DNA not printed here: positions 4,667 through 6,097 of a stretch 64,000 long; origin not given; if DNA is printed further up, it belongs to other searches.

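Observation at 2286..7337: FabH-like enzyme apparently lacking His/Asn, flanked by beta-oxidation-type enzymes: a self-supplied dialkylresorcinol-type module?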

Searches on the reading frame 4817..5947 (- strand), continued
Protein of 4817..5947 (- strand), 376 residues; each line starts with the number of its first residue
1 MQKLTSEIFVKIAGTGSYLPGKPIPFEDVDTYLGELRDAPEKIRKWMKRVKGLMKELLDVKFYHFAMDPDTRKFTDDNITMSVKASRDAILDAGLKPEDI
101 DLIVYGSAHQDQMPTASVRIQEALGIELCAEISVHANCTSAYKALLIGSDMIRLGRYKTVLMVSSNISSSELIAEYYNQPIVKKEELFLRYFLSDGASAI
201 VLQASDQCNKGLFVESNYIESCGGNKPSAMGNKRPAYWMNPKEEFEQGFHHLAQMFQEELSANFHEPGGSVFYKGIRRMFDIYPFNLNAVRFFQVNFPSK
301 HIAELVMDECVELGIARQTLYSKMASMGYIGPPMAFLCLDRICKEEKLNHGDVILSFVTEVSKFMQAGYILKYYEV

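Call 21: search_protein_families(library=ncbifam, proteins=[P0165, P0181, P0200, P0210, P0215, P0220, P0224, P0231, P0242, P0257], max_evalue=1e-20)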
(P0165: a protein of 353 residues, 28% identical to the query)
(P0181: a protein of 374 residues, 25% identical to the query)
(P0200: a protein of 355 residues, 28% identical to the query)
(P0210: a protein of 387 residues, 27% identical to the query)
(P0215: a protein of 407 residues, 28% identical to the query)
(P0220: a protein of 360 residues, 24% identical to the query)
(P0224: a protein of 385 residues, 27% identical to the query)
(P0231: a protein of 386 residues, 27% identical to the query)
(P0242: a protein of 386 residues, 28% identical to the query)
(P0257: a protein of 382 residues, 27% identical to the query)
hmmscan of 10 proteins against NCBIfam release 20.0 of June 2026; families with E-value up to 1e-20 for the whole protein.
P0165 (353 aa): 9 families
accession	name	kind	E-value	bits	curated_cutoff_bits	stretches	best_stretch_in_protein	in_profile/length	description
NF006829.0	PRK09352.1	subfamily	1.8e-68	230.9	249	1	2-348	3-321/322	beta-ketoacyl-ACP synthase 3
TIGR00747.1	fabH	subfamily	5.3e-64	216.3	292.1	1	3-348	2-322/322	beta-ketoacyl-ACP synthase III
NF004623.0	PRK05963.1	equivalog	3.7e-46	157.9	437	1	4-337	6-318/328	beta-ketoacyl-ACP synthase III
NF005541.0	PRK07204.1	equivalog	5.9e-40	137.6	402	1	3-344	4-325/329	beta-ketoacyl-ACP synthase III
NF005293.2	PRK06816.1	subfamily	2e-35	122.6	450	0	9-194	6-205/378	StlD/DarB family beta-ketosynthase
NF006720.0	PRK09258.1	equivalog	1.1e-28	100.5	285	1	4-332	6-323/338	3-oxoacyl-ACP synthase III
NF005308.0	PRK06840.1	equivalog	2.2e-27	96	315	1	3-349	4-336/339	3-oxoacyl-ACP synthase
NF053539.1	resorcinol_DarB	exception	5.8e-27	94.8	550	0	235-341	258-369/377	dialkylresorcinol biosynthesis protein DarB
NF005703.0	PRK07515.1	equivalog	1.2e-25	90.2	304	1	55-332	86-357/373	beta-ketoacyl-ACP synthase III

P0181 (374 aa): 6 families
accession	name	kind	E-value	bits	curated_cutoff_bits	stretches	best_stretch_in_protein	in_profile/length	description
NF006829.0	PRK09352.1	subfamily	6.9e-40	137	249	1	6-366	5-321/322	beta-ketoacyl-ACP synthase 3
TIGR00747.1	fabH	subfamily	7.5e-38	130.4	292.1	1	7-366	4-322/322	beta-ketoacyl-ACP synthase III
NF005293.2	PRK06816.1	subfamily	1.9e-33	116.1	450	1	8-194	3-199/378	StlD/DarB family beta-ketosynthase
NF053539.1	resorcinol_DarB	exception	5.6e-25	88.2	550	0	6-194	3-199/377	dialkylresorcinol biosynthesis protein DarB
NF004623.0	PRK05963.1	equivalog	4.2e-24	85.4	437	1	8-362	8-324/328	beta-ketoacyl-ACP synthase III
NF005541.0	PRK07204.1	equivalog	2.2e-23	83.2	402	1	5-349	4-313/329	beta-ketoacyl-ACP synthase III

P0200 (355 aa): 7 families
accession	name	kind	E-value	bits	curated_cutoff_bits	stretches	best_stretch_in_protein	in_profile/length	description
NF006829.0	PRK09352.1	subfamily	5.4e-56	189.9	249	1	2-352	3-321/322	beta-ketoacyl-ACP synthase 3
TIGR00747.1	fabH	subfamily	2.9e-51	174.4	292.1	1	4-350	3-320/322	beta-ketoacyl-ACP synthase III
NF004623.0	PRK05963.1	equivalog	8.1e-39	133.8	437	1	4-341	6-318/328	beta-ketoacyl-ACP synthase III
NF005541.0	PRK07204.1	equivalog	1e-32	113.8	402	1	3-341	4-319/329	beta-ketoacyl-ACP synthase III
NF005293.2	PRK06816.1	subfamily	2.2e-28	99.4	450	0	8-190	5-201/378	StlD/DarB family beta-ketosynthase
NF006720.0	PRK09258.1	equivalog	3e-27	95.8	285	1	53-337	55-324/338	3-oxoacyl-ACP synthase III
NF053539.1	resorcinol_DarB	exception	1.9e-21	76.6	550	0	9-158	8-160/377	dialkylresorcinol biosynthesis protein DarB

P0210 (387 aa): 3 families
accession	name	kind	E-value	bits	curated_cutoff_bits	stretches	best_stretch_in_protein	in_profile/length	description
NF005293.2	PRK06816.1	subfamily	1.6e-152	508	450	1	2-380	1-377/378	StlD/DarB family beta-ketosynthase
NF053539.1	resorcinol_DarB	exception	2.9e-134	447.9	550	1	2-380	3-376/377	dialkylresorcinol biosynthesis protein DarB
NF006829.0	PRK09352.1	subfamily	2.3e-24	86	249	0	4-159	7-148/322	beta-ketoacyl-ACP synthase 3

P0215 (407 aa): 3 families
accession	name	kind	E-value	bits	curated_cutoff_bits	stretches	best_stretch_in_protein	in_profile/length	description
NF005293.2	PRK06816.1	subfamily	2.4e-97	326.4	450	1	34-402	2-378/378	StlD/DarB family beta-ketosynthase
NF053539.1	resorcinol_DarB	exception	2.6e-86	290.1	550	1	33-402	3-377/377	dialkylresorcinol biosynthesis protein DarB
NF006829.0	PRK09352.1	subfamily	4.3e-23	81.8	249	0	33-186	5-146/322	beta-ketoacyl-ACP synthase 3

P0220 (360 aa): 6 families
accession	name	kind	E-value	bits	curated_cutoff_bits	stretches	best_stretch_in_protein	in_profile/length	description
NF006829.0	PRK09352.1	subfamily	3.7e-48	164.2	249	1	4-344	5-306/322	beta-ketoacyl-ACP synthase 3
TIGR00747.1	fabH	subfamily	4.5e-42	144.3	292.1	1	5-193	4-172/322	beta-ketoacyl-ACP synthase III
NF004623.0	PRK05963.1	equivalog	5.9e-33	114.5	437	1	5-348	7-317/328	beta-ketoacyl-ACP synthase III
NF005541.0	PRK07204.1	equivalog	2.6e-26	92.8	402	1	3-351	4-321/329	beta-ketoacyl-ACP synthase III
NF005293.2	PRK06816.1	subfamily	7.5e-26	91.1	450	0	8-189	5-200/378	StlD/DarB family beta-ketosynthase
NF006720.0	PRK09258.1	equivalog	5.4e-22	78.5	285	0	37-194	46-199/338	3-oxoacyl-ACP synthase III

P0224 (385 aa): 4 families
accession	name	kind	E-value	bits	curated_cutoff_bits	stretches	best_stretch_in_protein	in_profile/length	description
NF005293.2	PRK06816.1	subfamily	1.2e-153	511.7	450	1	3-384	1-378/378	StlD/DarB family beta-ketosynthase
NF053539.1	resorcinol_DarB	exception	8.6e-132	439.8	550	1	2-384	2-377/377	dialkylresorcinol biosynthesis protein DarB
NF006829.0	PRK09352.1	subfamily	7.6e-26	90.8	249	0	2-160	4-148/322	beta-ketoacyl-ACP synthase 3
TIGR00747.1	fabH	subfamily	1.1e-24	87.1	292.1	0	1-160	1-146/322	beta-ketoacyl-ACP synthase III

P0231 (386 aa): 3 families
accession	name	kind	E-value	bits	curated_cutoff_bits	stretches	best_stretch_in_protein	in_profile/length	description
NF005293.2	PRK06816.1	subfamily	7.3e-152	505.8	450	1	6-386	1-378/378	StlD/DarB family beta-ketosynthase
NF053539.1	resorcinol_DarB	exception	1.9e-132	442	550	1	5-386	2-377/377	dialkylresorcinol biosynthesis protein DarB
NF006829.0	PRK09352.1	subfamily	4.5e-24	85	249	1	7-368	6-305/322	beta-ketoacyl-ACP synthase 3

P0242 (386 aa): 3 families
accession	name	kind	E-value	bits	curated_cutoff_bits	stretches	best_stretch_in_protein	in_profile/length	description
NF005293.2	PRK06816.1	subfamily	1e-102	344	450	1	8-384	1-378/378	StlD/DarB family beta-ketosynthase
NF053539.1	resorcinol_DarB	exception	1.2e-95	320.9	550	1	6-384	1-377/377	dialkylresorcinol biosynthesis protein DarB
NF006829.0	PRK09352.1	subfamily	5.6e-22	78.1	249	1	50-366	35-305/322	beta-ketoacyl-ACP synthase 3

P0257 (382 aa): 3 families
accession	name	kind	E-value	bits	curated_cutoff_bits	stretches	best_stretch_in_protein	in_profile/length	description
NF053539.1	resorcinol_DarB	exception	2.6e-180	599.5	550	1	4-382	2-377/377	dialkylresorcinol biosynthesis protein DarB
NF005293.2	PRK06816.1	subfamily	6.8e-172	571.7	450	1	5-382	1-378/378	StlD/DarB family beta-ketosynthase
NF006829.0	PRK09352.1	subfamily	2.2e-25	89.3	249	0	4-161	4-148/322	beta-ketoacyl-ACP synthase 3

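Call 27: search_protein_families(library=pfam, proteins=[L015:2620-5883:+, L015:6058-6453:+, L015:6644-7738:-, L015:8991-9344:+, L015:11219-11884:+, L015:14364-15614:-, L015:15707-16228:-, L015:16305-17108:-, L009:16879-17793:+, L009:18357-19784:-], max_evalue=0.001)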
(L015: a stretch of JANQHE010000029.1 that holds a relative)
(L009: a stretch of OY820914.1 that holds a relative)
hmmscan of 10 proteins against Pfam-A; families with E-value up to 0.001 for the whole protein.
L015:2620-5883:+ (1087 aa): 7 families
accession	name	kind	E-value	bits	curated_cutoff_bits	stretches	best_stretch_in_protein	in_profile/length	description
PF15902.12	Sortilin-Vps10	-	8.3e-37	127.5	33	3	126-251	3-115/446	Sortilin, neurotensin receptor 3,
PF14870.12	PSII_BNR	-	4e-09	36.6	27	0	164-190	243-269/303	Photosynthesis system II assembly factor YCF48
PF02012.26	BNR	-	2e-08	33.4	27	0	178-189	1-12/12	BNR/Asp-box repeat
PF15899.11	BNR_6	-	4.4e-06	26.7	27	0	643-656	1-14/14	BNR-Asp box repeat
PF13088.12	BNR_2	-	5.9e-06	26.3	31.4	0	127-297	85-250/277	BNR repeat-like domain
PF24316.1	Tli3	-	3.2e-05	24.7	27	0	328-354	83-107/129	T6SS Tli3 immunity protein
PF13859.12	BNR_3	-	0.00042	20.2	27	0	276-309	191-224/308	BNR repeat-like domain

L015:6058-6453:+ (131 aa): 1 family
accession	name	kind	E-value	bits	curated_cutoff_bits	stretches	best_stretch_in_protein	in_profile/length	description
PF02566.24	OsmC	-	1.4e-14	54.7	27.5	1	32-125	1-98/100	OsmC-like protein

L015:6644-7738:- (364 aa): 3 families
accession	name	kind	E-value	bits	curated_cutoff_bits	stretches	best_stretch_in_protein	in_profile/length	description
PF00891.24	Methyltransf_2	-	6.3e-45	153.5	22.3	1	138-342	1-206/210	O-methyltransferase domain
PF08100.18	Dimerisation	-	1.2e-11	44.7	25.6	1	33-117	3-92/93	O-methyltransferase dimerisation domain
PF05891.18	Methyltransf_PK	-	4.1e-05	23.7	27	1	192-352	50-202/218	AdoMet dependent proline di-methyltransferase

L015:8991-9344:+ (117 aa): 1 family
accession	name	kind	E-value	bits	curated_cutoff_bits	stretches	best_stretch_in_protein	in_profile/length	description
PF22624.1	AASDHPPT_N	-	6.1e-05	23.6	27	1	44-111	36-94/100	4'-phosphopantetheinyl transferase, N-terminal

L015:11219-11884:+ (221 aa): 0 families

L015:14364-15614:- (416 aa): 1 family
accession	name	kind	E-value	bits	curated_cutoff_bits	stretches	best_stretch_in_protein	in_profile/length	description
PF00144.29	Beta-lactamase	-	9.4e-18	64.9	27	1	145-396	52-306/329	Beta-lactamase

L015:15707-16228:- (173 aa): 0 families

L015:16305-17108:- (267 aa): 3 families
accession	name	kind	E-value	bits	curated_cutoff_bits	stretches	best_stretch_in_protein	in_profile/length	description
PF20240.3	DUF6597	-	1.1e-18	67.6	27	1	5-113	2-102/103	Domain of unknown function (DUF6597)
PF12833.13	HTH_18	-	9.1e-16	58.4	33.6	1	179-258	1-79/80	Helix-turn-helix domain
PF00165.29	HTH_AraC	-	1.9e-11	44.2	26.6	1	225-256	10-40/42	Bacterial regulatory helix-turn-helix proteins, AraC family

L009:16879-17793:+ (304 aa): 1 family
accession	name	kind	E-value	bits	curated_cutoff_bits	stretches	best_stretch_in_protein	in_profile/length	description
PF00698.26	Acyl_transf_1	-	1.7e-10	41.4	32.7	1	80-278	78-268/319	Acyl transferase domain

L009:18357-19784:- (475 aa): 2 families
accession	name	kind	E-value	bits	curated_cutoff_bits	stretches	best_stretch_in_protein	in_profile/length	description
PF04055.27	Radical_SAM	-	2.7e-19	70.4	29.5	1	196-358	3-166/166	Radical SAM superfamily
PF02310.24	B12-binding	-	3.7e-13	49.8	32.1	1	11-134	5-120/121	B12 binding domain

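Call 30: search_solved_structures(query=A1, max_evalue=0.001, show_alignments=5)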
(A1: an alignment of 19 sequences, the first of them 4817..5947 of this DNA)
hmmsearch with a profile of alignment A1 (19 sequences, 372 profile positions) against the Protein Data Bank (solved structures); distinct sequences matched with E-value up to 0.001: 162 (the best 60 are shown).
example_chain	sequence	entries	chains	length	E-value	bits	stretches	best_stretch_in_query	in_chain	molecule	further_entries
5gk0_A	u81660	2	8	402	1.8e-44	155.2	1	6-364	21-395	Ketosynthase StlD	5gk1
5gk2_A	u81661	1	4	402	2.4e-44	154.8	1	6-364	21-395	Ketosynthase StlD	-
5by7_A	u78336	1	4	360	9.3e-44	152.9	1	7-369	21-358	3-oxoacyl-ACP synthase III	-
4dfe_A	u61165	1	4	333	3e-37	131.4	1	10-352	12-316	3-oxoacyl-[acyl-carrier-protein] synthase 3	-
3il9_A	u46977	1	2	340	3.9e-34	121.2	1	4-353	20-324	3-oxoacyl-[acyl-carrier-protein] synthase 3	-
6x7r_A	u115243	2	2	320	1.1e-33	119.8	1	11-353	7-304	3-oxoacyl-[acyl-carrier-protein] synthase 3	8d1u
9ka2_A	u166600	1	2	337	1.2e-33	119.6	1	10-353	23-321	Beta-ketoacyl-[acyl-carrier-protein] synthase III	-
1hn9_A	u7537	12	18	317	1.5e-33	119.2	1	11-353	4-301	BETA-KETOACYL-ACYL CARRIER PROTEIN SYNTHASE III | 3-oxoacyl-[acyl-carrier-protein] synthase III | 3-oxoacyl-[acyl-carrier-protein] synthase 3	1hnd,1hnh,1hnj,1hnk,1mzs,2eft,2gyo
4ryb_A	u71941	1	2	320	2.3e-33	118.7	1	10-208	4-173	3-oxoacyl-[acyl-carrier-protein] synthase 3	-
2ebd_A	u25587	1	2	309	3.3e-33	118.2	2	11-212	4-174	3-oxoacyl-[acyl-carrier-protein] synthase 3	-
1ebl_A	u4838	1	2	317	8.7e-33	116.8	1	11-353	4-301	BETA-KETOACYL-ACP SYNTHASE III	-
3il3_A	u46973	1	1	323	1.4e-32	116.1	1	42-352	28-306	3-oxoacyl-[acyl-carrier-protein] synthase 3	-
1zow_A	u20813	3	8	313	5.1e-32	114.2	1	9-354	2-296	3-oxoacyl-[acyl-carrier-protein] synthase III | 3-oxoacyl-[acyl-carrier-protein] synthase 3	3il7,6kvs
9ka5_A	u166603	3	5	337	9.6e-32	113.3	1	10-353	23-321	Beta-ketoacyl-[acyl-carrier-protein] synthase III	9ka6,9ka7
8vd9_A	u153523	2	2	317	1.1e-29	106.6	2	42-172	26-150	Beta-ketoacyl-[acyl-carrier-protein] synthase III 1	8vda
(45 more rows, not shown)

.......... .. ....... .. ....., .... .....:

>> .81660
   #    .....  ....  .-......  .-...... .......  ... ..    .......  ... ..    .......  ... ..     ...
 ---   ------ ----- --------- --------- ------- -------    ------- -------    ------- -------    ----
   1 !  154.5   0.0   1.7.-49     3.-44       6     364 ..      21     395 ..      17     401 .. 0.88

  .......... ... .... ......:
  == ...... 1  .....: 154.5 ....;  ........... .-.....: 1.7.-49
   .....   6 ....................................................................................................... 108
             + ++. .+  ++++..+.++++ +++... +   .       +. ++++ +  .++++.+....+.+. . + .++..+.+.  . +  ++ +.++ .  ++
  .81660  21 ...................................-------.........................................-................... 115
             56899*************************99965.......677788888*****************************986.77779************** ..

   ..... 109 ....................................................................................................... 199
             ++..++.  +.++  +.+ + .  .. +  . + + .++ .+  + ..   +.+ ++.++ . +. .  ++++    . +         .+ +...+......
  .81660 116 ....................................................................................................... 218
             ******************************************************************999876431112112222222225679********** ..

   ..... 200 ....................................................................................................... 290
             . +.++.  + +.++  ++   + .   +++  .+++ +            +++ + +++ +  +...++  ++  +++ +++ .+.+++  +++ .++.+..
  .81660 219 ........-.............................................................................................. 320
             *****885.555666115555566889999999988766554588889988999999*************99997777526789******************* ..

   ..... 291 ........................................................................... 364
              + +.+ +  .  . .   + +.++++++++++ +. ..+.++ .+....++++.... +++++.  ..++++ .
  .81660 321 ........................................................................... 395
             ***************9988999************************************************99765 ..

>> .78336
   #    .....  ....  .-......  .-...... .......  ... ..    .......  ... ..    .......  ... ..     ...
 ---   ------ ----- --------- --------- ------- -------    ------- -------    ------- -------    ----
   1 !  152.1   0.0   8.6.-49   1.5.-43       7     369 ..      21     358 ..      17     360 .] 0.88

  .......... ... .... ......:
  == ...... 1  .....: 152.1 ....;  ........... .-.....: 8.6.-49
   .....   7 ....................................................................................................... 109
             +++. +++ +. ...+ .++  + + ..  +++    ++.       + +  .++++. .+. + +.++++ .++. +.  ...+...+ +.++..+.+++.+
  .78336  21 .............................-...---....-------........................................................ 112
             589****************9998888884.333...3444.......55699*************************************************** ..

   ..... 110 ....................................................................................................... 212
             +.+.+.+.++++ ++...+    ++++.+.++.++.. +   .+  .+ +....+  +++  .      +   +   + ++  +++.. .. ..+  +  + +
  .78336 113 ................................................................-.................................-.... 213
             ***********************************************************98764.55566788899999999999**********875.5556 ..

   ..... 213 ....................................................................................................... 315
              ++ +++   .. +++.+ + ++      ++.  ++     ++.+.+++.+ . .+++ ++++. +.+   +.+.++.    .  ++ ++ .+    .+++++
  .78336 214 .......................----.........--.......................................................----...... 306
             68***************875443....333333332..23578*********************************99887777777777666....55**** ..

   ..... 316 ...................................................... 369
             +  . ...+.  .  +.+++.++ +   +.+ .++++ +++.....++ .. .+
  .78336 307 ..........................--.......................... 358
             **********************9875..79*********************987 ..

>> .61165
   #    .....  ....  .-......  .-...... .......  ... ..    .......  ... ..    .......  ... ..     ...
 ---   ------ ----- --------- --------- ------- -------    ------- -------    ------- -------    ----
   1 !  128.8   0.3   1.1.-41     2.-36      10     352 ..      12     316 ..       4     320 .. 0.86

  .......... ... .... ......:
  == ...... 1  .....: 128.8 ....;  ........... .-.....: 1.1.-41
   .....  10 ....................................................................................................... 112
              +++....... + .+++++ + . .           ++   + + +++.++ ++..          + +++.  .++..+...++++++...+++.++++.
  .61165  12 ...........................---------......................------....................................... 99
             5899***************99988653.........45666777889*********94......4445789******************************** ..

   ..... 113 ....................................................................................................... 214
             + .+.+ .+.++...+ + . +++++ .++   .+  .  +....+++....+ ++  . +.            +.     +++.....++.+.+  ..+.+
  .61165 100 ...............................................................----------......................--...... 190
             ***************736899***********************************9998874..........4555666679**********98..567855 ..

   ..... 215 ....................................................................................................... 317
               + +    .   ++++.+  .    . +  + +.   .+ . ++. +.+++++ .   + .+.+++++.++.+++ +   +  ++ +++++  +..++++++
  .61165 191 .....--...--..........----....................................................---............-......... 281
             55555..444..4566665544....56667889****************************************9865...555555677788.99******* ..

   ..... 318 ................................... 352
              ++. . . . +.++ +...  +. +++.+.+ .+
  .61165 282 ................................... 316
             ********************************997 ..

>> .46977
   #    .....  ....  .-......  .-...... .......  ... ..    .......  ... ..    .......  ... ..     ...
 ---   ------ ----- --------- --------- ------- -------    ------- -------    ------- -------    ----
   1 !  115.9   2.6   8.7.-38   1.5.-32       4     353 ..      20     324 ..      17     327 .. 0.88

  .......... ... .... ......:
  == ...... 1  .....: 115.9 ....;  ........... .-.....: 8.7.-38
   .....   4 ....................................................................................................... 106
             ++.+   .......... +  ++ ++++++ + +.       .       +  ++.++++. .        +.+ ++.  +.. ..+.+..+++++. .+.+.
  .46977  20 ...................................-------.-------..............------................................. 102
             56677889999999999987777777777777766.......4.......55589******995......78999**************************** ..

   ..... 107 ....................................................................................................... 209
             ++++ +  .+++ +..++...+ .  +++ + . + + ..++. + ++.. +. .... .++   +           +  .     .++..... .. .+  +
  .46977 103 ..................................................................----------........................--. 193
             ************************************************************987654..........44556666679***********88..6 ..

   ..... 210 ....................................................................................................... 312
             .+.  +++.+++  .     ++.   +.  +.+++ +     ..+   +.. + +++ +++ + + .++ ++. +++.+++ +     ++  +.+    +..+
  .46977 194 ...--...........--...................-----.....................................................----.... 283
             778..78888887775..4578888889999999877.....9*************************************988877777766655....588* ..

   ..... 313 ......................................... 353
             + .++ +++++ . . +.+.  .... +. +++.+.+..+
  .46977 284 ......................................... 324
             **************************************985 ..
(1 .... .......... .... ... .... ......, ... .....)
